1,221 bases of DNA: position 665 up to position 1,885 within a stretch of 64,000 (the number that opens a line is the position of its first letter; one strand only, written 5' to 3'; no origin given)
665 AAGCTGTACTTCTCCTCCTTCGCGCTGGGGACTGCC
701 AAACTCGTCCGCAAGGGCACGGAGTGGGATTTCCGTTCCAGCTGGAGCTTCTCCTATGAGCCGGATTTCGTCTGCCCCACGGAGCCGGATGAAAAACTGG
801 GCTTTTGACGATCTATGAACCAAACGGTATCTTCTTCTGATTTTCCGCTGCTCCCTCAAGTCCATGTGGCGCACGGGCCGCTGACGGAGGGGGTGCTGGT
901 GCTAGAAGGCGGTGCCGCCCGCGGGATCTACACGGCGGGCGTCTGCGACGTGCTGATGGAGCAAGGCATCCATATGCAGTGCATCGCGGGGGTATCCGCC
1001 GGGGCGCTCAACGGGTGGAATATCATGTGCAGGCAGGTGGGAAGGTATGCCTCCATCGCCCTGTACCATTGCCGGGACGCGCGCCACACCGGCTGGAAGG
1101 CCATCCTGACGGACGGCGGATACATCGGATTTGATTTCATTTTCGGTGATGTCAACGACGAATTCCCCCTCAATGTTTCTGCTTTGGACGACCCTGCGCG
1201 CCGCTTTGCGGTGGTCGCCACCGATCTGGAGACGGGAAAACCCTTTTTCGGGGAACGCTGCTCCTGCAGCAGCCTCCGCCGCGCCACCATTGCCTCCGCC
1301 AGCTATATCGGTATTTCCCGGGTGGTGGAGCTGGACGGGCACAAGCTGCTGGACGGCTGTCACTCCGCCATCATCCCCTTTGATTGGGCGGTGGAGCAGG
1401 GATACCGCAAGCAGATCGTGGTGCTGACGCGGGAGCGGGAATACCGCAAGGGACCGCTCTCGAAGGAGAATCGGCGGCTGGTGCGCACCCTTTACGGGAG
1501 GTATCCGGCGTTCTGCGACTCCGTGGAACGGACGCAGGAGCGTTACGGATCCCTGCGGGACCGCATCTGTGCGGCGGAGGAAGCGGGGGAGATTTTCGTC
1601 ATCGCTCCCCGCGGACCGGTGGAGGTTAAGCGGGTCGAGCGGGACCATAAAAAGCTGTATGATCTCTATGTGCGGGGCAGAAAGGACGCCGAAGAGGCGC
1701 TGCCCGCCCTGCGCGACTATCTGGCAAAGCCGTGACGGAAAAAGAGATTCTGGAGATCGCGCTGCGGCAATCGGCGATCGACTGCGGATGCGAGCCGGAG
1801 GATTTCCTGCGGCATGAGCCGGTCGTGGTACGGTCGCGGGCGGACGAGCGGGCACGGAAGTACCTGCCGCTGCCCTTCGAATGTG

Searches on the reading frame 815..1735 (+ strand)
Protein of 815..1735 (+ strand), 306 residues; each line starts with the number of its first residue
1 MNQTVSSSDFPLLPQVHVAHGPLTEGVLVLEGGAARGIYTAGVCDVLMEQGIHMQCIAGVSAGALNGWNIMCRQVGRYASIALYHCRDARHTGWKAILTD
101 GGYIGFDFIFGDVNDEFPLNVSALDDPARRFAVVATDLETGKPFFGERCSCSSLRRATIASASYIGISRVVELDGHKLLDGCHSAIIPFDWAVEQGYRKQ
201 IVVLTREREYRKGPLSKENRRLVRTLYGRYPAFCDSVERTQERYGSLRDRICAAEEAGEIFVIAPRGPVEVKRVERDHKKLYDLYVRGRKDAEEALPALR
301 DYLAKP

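Call 49: find_encoding_contigs(protein=window:815-1735:+, flank=10000, max_places=3)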
Protein window:815-1735:+ (306 aa): 4 contigs read that carry it; 3 places shown.
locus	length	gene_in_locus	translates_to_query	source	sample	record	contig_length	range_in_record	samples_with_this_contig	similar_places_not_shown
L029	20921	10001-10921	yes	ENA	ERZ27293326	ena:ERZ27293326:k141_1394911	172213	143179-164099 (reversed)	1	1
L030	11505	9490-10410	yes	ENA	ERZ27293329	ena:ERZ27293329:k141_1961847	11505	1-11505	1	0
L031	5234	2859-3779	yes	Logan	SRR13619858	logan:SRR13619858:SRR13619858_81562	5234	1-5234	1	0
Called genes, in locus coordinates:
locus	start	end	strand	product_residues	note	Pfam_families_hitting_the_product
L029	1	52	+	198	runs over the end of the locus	PF12822:ECF_trnsprt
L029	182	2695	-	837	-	PF00690:Cation_ATPase_N, PF00122:E1-E2_ATPase, PF00702:Hydrolase, PF13246:Cation_ATPase, PF00689:Cation_ATPase_C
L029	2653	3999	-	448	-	PF01235:Na_Ala_symp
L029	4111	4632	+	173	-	-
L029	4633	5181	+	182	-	PF05683:Fumerase_C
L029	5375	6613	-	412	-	PF06898:YqfD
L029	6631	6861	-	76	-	-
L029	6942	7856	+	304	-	-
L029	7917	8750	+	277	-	PF01553:Acyltransferase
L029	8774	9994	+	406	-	-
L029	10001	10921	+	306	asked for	PF01734:Patatin, PF19890:DUF6363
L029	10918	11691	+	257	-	PF08445:FR47 (faint), PF00583:Acetyltransf_1, PF12746:GNAT_acetyltran (weak)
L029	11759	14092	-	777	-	PF00657:Lipase_GDSL, PF13472:Lipase_GDSL_2, PF00404:Dockerin_1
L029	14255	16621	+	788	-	PF00580:UvrD-helicase, PF13245:AAA_19, PF01443:Viral_helicase1 (faint), PF00580:UvrD-helicase, PF13361:UvrD_C, PF13538:UvrD_C_2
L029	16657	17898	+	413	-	PF06245:DUF1015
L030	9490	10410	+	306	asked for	PF01734:Patatin, PF19890:DUF6363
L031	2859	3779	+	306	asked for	PF01734:Patatin, PF19890:DUF6363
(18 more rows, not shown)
